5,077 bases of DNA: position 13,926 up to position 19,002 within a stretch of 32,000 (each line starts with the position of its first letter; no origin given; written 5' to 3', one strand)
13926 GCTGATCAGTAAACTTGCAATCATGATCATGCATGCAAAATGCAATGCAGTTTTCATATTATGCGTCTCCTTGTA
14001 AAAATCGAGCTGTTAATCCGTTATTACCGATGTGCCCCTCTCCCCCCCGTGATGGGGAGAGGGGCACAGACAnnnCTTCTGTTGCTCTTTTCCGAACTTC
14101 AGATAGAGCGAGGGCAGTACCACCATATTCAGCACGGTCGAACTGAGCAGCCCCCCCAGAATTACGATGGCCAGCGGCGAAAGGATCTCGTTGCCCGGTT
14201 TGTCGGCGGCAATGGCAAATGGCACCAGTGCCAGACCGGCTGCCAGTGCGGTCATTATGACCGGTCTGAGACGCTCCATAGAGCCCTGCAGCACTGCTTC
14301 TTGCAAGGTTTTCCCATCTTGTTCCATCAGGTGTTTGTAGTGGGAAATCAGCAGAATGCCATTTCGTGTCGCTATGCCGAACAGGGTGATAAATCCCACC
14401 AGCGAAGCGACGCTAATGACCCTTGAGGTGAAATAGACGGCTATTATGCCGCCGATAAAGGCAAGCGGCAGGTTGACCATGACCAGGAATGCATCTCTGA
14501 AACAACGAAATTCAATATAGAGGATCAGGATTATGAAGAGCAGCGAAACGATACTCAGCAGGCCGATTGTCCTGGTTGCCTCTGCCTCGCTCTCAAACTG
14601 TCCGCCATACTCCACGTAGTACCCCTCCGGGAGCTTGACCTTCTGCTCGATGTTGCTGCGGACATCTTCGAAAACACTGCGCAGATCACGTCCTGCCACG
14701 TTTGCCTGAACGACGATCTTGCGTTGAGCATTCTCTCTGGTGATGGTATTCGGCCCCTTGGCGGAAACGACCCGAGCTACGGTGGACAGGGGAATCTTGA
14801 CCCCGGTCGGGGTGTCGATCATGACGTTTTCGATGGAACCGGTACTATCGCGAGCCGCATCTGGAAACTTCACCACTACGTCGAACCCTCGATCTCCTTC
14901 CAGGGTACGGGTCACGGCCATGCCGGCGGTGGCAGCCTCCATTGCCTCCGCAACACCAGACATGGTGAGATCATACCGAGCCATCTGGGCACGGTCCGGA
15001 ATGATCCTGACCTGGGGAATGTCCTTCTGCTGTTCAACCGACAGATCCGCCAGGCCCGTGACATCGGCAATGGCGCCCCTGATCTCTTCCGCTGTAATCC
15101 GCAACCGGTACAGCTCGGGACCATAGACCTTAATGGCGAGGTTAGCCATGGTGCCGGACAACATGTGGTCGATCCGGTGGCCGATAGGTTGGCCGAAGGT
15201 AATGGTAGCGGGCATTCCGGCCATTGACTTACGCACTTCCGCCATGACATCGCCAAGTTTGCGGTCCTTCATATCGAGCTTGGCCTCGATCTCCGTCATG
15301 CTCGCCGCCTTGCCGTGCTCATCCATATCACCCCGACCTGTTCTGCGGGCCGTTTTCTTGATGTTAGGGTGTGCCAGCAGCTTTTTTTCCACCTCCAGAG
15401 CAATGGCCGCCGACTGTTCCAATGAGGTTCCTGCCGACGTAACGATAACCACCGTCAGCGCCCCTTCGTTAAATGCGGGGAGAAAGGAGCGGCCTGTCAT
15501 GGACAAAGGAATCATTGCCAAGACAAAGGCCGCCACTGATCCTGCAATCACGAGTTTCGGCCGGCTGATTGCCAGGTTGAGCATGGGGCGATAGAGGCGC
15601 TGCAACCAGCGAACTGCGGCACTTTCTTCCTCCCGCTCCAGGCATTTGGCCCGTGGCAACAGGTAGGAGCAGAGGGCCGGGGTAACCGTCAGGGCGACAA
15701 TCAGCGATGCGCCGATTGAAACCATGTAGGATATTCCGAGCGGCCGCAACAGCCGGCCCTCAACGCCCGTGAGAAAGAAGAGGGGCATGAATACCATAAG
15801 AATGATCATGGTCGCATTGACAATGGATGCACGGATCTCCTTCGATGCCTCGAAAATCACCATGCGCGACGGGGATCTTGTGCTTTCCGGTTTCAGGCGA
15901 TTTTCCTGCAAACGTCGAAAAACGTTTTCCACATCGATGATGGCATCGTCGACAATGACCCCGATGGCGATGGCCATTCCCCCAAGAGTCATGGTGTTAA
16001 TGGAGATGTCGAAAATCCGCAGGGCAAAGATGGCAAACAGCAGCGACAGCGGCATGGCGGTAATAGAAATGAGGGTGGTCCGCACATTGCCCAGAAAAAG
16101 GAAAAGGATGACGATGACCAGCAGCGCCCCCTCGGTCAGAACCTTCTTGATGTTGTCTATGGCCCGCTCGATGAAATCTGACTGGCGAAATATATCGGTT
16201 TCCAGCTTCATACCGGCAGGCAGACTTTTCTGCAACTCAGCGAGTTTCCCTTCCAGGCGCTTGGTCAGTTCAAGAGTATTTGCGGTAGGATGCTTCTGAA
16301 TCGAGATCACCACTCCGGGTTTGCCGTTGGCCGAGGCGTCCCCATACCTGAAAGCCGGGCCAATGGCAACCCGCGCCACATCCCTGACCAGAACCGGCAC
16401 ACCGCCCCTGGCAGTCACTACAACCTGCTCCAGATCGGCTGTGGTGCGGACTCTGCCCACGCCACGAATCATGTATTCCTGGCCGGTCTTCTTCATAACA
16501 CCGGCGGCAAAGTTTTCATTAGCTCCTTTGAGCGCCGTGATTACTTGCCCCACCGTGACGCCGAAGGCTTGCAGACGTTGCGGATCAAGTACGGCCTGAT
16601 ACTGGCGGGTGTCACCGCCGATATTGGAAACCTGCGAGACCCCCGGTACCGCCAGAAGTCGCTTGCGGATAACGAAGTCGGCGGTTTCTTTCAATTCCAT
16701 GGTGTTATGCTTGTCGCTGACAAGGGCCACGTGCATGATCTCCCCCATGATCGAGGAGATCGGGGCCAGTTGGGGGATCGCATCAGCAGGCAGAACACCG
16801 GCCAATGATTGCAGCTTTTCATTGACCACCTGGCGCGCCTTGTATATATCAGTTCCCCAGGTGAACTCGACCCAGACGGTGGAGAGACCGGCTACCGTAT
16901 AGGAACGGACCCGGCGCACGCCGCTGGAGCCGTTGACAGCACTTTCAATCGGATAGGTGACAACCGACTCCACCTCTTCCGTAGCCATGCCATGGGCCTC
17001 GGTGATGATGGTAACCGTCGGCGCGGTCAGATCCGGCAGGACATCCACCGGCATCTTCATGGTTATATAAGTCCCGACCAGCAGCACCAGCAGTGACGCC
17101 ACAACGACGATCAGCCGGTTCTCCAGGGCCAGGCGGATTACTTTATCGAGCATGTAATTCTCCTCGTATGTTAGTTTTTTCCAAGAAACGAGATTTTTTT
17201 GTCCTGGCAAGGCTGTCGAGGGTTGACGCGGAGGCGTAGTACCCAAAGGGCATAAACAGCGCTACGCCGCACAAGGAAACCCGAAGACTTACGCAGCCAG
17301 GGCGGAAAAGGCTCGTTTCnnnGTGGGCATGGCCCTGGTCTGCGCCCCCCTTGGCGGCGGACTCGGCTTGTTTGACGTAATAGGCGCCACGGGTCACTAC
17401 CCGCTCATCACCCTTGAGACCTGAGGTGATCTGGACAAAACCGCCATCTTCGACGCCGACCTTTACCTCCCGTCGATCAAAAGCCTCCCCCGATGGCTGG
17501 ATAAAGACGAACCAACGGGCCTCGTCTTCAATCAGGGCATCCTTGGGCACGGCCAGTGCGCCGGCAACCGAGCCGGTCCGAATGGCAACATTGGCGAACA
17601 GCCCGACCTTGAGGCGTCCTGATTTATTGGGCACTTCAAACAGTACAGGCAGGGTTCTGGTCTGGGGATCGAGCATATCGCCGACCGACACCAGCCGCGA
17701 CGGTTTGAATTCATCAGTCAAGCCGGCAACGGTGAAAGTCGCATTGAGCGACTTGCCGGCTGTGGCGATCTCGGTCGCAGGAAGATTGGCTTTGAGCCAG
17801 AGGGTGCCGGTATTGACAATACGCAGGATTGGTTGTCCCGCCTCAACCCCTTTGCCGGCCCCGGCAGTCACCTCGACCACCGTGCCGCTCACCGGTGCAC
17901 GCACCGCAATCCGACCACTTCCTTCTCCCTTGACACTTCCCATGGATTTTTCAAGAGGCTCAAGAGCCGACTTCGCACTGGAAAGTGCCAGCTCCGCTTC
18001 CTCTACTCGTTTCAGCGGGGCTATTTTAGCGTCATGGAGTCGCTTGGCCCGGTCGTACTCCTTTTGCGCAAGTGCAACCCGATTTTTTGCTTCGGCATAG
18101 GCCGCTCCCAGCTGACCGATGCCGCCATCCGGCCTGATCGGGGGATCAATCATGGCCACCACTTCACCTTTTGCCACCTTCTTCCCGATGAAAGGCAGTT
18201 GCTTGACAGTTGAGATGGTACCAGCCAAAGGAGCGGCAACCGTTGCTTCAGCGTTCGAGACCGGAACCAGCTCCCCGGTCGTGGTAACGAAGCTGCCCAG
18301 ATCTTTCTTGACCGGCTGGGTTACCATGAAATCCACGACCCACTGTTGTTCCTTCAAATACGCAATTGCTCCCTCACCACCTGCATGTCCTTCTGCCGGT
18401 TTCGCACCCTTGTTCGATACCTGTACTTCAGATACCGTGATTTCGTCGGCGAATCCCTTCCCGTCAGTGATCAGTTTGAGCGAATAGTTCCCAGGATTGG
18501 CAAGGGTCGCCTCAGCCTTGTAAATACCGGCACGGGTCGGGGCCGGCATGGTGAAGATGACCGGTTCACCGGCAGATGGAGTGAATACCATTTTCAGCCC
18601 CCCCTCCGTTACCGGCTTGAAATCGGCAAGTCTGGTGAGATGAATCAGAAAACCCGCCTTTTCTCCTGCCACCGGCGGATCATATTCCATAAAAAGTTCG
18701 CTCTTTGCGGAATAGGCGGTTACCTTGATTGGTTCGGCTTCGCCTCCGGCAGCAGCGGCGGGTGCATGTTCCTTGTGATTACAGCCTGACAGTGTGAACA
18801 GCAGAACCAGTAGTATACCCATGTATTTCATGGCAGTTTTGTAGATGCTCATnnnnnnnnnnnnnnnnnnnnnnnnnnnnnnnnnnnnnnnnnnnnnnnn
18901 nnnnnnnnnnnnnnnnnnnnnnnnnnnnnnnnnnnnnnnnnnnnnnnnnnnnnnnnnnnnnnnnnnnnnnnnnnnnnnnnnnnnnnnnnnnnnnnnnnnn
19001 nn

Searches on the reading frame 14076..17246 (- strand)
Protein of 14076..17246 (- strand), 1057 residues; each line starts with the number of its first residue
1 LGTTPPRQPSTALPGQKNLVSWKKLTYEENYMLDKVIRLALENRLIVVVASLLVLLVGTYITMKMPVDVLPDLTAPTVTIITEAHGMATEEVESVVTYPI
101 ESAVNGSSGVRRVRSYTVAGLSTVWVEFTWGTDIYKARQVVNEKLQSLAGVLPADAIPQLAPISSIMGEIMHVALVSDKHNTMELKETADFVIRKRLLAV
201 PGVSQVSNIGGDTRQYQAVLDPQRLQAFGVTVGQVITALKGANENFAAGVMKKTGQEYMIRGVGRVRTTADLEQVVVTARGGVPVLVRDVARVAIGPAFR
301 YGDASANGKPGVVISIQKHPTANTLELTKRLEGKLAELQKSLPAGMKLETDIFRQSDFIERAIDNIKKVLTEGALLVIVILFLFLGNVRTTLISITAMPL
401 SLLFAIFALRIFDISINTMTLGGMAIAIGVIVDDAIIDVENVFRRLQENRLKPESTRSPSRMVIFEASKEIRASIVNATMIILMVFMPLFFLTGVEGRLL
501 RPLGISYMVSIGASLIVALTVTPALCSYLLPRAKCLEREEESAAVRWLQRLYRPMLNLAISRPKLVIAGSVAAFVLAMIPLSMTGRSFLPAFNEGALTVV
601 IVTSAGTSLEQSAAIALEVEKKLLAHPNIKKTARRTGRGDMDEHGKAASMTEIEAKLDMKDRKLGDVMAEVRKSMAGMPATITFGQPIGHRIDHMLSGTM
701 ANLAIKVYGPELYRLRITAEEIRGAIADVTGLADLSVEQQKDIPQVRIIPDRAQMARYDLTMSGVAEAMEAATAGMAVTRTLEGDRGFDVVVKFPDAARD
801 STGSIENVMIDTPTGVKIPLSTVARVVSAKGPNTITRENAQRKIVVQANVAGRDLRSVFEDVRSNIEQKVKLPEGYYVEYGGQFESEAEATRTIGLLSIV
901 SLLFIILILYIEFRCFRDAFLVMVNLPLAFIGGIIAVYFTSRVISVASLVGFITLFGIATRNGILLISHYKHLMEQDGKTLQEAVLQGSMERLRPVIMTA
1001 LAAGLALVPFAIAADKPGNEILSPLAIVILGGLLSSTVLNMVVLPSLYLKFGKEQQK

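Call 30: search_protein_families(library=ncbifam, proteins=[window:14076-17246:-], max_evalue=0.00001)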
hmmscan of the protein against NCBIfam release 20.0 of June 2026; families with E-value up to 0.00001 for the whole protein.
window:14076-17246:- (1057 aa): 11 families
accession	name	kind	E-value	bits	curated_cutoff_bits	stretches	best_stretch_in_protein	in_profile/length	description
TIGR00914.1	2A0601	subfamily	6.2e-255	848.6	701.45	1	32-1052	1-1036/1051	CusA/CzcA family heavy metal efflux RND transporter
NF033617.1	RND_permease_2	subfamily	8e-181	603.4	1250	1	46-1051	10-1007/1009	multidrug efflux RND transporter permease subunit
NF000282.2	RND_permease_1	subfamily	2.4e-142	476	1250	1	47-1049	11-1025/1029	multidrug efflux RND transporter permease subunit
TIGR00915.1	2A0602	subfamily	5e-130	435.2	940.35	1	47-1049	12-1026/1050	efflux RND transporter permease subunit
NF007133.0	PRK09579.1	equivalog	8.3e-104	348.1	1763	1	45-1055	12-1006/1017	multidrug efflux RND transporter permease subunit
NF007798.0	PRK10503.1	equivalog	5.8e-103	345.3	1584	1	53-1053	29-1024/1040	MdtB/MuxB family multidrug efflux RND transporter permease subunit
NF007905.0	PRK10614.1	equivalog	7.9e-103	344.9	1774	1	46-1055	13-1012/1025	multidrug efflux RND transporter permease subunit MdtC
NF007131.0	PRK09577.1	equivalog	1.8e-94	317.3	1768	1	39-1053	4-1024/1045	multidrug efflux RND transporter permease subunit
NF007842.1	PRK10555.1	equivalog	3.1e-90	303.4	1854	1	47-1049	12-1024/1036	multidrug efflux RND transporter permease AcrD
NF011706.2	PRK15127.1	equivalog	4.9e-86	289.6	2150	2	45-556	10-524/1049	multidrug efflux RND transporter permease subunit AcrB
NF000037.1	RND_perm_OqxB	exception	1.2e-73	248.5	2200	2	38-531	5-500/1050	multidrug efflux RND transporter permease subunit OqxB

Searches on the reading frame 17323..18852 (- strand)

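Call 30: search_protein_families(library=ncbifam, proteins=[window:17323-18852:-], max_evalue=0.00001)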
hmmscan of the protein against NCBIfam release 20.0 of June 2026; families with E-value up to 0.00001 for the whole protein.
window:17323-18852:- (510 aa): 12 families
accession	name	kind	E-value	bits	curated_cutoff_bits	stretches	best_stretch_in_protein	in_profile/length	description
TIGR00999.1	8a0102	subfamily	2.5e-45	154.7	319.3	1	223-494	1-271/271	CzcB/NccB family metal efflux transporter periplasmic adaptor subunit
TIGR01730.1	RND_mfp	subfamily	5.2e-43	147.2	94.9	1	180-491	6-311/322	efflux RND transporter periplasmic adaptor subunit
NF008606.0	PRK11578.1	equivalog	3.4e-17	62.6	342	1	175-487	36-362/371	macrolide transporter subunit MacA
NF045680.1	DiMtlExpIhpB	equivalog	9.9e-16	57.6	450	1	317-505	140-324/326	divalent metal ion exporter adaptor subunit IhpB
NF045904.1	RND-peri-MexE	equivalog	1.7e-12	46.9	714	1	210-493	71-360/390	multidrug efflux RND transporter periplasmic adaptor subunit MexE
NF008589.1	PRK11556.1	equivalog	1e-11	44.4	391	1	203-490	85-376/392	MdtA/MuxA family multidrug efflux RND transporter periplasmic adaptor subunit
NF007303.0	PRK09783.1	subfamily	1.5e-11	43.4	390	1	314-498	214-396/414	copper/silver efflux system membrane fusion protein CusB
TIGR00998.1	8a0101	subfamily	1.9e-08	33.6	390.8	1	315-364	205-254/334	EmrA/EmrK family multidrug efflux transporter periplasmic adaptor subunit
NF007132.1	PRK09578.1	equivalog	3.5e-07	29.3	512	0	382-491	256-365/396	MexX/AxyX family multidrug efflux RND transporter periplasmic adaptor subunit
NF000272.2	OqxA_adapt_sub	exception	1.9e-06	27.1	835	0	393-490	270-367/391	multidrug efflux RND transporter periplasmic adaptor subunit OqxA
NF033138.2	RND-peri-MexC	equivalog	8.1e-06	25.2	625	0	193-491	56-361/375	MexC family multidrug efflux RND transporter periplasmic adaptor subunit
NF008814.0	PRK11854.1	equivalog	8.8e-06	24.4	722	0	183-351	22-184/637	pyruvate dehydrogenase complex dihydrolipoyllysine-residue acetyltransferase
